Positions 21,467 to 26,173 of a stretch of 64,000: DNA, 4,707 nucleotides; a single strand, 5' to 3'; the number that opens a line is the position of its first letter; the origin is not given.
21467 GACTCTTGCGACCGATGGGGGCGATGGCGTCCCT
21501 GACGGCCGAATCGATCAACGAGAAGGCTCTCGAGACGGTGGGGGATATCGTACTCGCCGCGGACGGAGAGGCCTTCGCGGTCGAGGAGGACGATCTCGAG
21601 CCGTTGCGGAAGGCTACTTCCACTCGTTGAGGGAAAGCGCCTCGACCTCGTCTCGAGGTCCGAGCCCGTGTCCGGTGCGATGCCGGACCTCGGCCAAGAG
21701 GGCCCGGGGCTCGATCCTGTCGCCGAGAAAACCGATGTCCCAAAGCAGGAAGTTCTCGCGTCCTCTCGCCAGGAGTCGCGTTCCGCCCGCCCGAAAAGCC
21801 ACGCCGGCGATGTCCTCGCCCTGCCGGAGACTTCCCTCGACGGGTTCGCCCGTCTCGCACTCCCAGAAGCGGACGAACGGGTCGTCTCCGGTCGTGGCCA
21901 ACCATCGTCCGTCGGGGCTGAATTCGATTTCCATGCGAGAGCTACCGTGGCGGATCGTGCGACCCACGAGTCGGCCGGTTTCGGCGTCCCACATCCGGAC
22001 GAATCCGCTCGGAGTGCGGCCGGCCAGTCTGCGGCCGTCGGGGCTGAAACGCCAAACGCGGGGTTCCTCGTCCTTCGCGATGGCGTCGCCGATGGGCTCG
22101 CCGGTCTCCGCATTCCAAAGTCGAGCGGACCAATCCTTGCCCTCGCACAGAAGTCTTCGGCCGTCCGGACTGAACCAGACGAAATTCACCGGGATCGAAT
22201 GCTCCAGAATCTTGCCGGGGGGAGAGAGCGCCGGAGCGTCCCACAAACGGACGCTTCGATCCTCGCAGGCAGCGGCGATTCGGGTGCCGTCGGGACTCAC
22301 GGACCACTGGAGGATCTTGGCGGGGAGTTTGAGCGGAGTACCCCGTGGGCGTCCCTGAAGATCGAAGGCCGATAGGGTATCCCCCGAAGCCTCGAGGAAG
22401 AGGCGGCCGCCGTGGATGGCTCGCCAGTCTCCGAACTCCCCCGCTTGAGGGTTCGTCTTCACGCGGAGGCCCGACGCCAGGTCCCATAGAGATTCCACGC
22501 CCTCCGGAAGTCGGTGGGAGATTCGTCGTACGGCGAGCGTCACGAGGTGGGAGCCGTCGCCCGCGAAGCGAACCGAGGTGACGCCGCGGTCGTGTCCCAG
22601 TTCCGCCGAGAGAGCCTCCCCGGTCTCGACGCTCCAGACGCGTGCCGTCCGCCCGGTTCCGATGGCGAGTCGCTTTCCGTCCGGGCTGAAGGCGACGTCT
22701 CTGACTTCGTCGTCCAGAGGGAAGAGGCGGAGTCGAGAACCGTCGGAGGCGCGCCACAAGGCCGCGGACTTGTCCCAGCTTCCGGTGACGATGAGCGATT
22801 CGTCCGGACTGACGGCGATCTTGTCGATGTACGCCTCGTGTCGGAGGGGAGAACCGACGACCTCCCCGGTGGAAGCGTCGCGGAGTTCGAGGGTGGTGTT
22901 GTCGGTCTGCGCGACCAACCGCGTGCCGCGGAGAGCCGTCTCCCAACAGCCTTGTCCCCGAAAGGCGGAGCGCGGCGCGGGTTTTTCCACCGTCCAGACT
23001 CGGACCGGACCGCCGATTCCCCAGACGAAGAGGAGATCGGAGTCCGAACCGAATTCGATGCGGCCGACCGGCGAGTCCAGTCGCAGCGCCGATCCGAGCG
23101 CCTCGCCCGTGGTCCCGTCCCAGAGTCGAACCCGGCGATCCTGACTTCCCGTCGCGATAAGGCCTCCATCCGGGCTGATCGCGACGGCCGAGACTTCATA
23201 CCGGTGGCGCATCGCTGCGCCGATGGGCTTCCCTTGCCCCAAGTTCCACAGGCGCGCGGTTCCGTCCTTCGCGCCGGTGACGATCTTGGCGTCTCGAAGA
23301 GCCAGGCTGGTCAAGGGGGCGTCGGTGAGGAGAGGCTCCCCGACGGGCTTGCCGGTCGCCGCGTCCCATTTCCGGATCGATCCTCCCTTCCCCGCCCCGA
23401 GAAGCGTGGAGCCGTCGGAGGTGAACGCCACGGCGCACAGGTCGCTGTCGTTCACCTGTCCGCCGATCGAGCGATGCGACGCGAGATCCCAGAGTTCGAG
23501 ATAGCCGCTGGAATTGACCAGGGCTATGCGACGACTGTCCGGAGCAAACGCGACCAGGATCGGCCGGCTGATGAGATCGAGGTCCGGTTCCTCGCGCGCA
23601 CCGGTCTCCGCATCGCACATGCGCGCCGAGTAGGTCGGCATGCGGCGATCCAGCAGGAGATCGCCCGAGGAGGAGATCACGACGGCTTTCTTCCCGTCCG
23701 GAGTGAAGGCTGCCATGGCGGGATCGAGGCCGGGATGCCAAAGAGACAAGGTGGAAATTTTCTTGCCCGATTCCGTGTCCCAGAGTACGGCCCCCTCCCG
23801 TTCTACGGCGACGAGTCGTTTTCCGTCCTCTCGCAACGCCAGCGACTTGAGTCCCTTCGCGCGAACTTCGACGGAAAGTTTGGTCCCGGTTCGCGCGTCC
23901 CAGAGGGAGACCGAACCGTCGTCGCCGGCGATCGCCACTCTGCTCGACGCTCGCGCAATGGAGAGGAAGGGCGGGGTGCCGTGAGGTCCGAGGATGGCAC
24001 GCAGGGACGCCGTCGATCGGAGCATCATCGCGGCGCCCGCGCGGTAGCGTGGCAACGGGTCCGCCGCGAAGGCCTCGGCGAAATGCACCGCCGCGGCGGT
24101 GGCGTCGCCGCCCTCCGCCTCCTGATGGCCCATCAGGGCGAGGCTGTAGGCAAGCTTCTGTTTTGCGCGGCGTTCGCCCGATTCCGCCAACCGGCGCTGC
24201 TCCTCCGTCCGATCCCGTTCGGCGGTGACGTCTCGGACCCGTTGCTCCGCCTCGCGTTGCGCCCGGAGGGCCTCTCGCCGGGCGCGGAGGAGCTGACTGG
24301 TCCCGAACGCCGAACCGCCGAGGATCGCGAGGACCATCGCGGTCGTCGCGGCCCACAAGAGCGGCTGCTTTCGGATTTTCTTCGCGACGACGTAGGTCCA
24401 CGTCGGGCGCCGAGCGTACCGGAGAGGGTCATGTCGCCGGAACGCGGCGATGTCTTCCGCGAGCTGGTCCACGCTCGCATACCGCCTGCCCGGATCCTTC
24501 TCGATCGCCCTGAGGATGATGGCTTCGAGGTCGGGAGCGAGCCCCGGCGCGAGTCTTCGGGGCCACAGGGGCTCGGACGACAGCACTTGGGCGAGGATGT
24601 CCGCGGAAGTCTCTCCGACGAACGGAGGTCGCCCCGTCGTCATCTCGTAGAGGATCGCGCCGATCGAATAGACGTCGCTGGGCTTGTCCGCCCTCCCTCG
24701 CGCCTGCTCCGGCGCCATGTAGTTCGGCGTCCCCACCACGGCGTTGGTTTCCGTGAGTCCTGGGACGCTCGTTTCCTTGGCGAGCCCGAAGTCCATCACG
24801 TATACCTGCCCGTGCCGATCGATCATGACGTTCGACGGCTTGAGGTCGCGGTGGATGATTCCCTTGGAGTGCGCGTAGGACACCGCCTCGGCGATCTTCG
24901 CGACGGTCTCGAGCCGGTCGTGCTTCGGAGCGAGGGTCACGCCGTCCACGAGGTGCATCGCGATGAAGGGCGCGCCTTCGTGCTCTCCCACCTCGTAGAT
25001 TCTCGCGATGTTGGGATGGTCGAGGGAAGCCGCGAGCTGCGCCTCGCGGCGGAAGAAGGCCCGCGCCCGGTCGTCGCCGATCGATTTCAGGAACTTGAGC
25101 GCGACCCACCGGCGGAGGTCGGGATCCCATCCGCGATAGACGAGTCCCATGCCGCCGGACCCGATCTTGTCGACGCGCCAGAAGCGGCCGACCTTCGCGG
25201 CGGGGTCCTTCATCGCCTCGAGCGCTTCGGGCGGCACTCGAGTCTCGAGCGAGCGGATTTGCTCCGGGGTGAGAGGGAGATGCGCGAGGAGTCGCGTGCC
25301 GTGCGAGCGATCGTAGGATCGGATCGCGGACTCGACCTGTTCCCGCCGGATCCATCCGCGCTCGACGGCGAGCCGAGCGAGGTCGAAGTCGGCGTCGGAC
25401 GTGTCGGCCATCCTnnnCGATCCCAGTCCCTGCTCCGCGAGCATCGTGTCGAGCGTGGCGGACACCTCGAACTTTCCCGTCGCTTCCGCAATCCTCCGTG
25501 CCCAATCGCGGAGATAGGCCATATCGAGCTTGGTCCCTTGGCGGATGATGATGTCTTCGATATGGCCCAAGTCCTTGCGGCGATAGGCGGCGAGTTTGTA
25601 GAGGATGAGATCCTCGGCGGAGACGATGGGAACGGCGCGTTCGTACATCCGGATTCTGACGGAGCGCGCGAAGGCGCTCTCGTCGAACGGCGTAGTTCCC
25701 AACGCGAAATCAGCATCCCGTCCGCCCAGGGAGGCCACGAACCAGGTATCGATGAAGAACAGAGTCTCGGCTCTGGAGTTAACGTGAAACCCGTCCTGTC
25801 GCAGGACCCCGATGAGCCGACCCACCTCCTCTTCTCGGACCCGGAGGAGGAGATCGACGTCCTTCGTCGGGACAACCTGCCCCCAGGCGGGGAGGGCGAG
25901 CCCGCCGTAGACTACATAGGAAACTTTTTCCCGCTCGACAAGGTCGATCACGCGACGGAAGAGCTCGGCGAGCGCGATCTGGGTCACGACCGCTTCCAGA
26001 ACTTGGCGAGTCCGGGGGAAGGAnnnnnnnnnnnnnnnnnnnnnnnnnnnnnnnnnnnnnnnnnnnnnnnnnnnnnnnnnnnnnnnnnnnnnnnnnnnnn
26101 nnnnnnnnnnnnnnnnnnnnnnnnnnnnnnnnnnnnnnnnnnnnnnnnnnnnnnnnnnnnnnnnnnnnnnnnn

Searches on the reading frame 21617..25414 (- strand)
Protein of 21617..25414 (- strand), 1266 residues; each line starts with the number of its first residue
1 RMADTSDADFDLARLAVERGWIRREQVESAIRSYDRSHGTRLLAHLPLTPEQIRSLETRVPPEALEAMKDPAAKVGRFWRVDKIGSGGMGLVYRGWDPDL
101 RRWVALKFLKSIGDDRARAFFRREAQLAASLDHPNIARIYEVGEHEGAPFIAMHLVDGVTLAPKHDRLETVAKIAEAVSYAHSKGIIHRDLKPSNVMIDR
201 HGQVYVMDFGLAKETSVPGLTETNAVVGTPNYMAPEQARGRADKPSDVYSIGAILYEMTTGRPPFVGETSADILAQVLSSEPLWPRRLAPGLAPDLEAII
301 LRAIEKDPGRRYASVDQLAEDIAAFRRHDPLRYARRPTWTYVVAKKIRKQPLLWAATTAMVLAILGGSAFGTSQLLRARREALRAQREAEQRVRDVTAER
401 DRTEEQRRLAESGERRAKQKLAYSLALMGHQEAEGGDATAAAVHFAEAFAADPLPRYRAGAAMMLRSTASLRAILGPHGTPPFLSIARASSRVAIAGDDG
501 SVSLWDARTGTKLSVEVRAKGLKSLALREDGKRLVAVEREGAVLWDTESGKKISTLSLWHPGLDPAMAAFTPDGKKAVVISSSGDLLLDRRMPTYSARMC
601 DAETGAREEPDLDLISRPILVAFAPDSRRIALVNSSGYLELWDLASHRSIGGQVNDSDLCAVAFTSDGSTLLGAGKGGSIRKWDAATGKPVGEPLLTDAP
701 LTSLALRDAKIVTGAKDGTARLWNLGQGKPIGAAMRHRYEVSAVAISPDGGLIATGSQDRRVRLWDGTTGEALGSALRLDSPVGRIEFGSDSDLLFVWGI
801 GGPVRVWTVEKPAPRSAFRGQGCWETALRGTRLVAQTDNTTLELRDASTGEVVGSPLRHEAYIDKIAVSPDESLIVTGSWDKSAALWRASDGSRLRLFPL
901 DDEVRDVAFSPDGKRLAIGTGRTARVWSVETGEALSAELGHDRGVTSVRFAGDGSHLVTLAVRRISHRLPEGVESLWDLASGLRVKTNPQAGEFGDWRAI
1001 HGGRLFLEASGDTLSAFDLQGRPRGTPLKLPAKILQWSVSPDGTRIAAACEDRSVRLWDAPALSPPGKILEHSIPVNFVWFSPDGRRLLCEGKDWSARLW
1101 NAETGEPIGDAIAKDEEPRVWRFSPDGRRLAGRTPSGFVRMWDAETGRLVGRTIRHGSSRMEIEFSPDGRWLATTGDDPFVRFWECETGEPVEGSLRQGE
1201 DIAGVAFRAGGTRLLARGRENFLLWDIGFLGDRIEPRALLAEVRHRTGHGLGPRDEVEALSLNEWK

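Call 58: search_protein_families(library=pfam, proteins=[window:21617-25414:-], max_evalue=0.0001)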
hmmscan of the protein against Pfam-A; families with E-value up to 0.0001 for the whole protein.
window:21617-25414:- (1266 aa): 36 families (the best 25 are shown)
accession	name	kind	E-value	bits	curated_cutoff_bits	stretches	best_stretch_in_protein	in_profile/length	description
PF25174.1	Beta-prop_THOC3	-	1.2e-73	247.9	305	4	1012-1207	69-262/272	THOC3 beta-propeller domain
PF25173.1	Beta-prop_WDR3_1st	-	1e-53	182.2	154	4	621-766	35-183/184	WDR3 first beta-propeller domain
PF00400.38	WD40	-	3.9e-51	169.8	27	1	736-766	9-39/39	WD domain, G-beta repeat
PF24814.1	WD40_Prp19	-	2.5e-47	161.7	320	3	1033-1211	51-232/281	Prp19 WD40 domain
PF24817.1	WD40_WDHD1_1st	-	6.6e-45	154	109.9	3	661-812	10-160/291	WDHD1 first WD40 domain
PF00069.31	Pkinase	-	1.2e-43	149.9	31.7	1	81-313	4-253/263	Protein kinase domain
PF25175.1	Beta-prop_WDR5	-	1.6e-43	149.5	250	3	1039-1193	102-260/296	WDR5 beta-propeller domain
PF23414.1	Beta-prop_EML_2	-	5.6e-42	144.4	90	3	1039-1193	6-160/266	Echinoderm microtubule-associated protein second beta-propeller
PF24807.1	WD40_CDC20-Fz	-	2.1e-39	136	200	3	656-769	51-166/292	CDC20/Fizzy WD40 domain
PF25172.1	Beta-prop_WDR3_2nd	-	1e-33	117.3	140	3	1028-1191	130-292/293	WDR3 second beta-propeller domain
PF24805.1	EIF3I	-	2.4e-29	103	200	2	847-922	39-114/324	EIF3I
PF25168.1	Beta-prop_WDR36-Utp21_2nd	-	3.3e-29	102.7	84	3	1012-1131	179-297/335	WDR36/Utp21 second beta-propeller domain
PF24796.1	WDR55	-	7.3e-29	101.2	200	3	705-766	230-292/296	WDR55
PF07714.23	PK_Tyr_Ser-Thr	-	4.9e-28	98.6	23.1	1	82-312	5-249/258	Protein tyrosine and serine/threonine kinase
PF25391.1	WD40_Gbeta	-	4.8e-27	95.3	150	2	830-957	154-285/340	G protein beta WD-40 repeat protein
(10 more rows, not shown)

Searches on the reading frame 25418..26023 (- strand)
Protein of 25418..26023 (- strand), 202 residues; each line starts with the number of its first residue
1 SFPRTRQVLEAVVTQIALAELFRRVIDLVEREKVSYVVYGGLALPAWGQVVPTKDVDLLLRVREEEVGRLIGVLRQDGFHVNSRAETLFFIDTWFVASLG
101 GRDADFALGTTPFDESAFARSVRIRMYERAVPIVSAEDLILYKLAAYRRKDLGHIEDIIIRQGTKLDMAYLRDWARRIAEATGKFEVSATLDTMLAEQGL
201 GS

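Call 58: search_protein_families(library=pfam, proteins=[window:25418-26023:-], max_evalue=0.0001)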
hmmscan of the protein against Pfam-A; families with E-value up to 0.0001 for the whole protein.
window:25418-26023:- (202 aa): 1 family
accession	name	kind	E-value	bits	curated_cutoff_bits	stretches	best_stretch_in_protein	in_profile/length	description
PF19502.5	DUF6036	-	5.3e-05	23.5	23.6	0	131-172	91-130/164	Nucleotidyltransferase of unknown function (DUF6036)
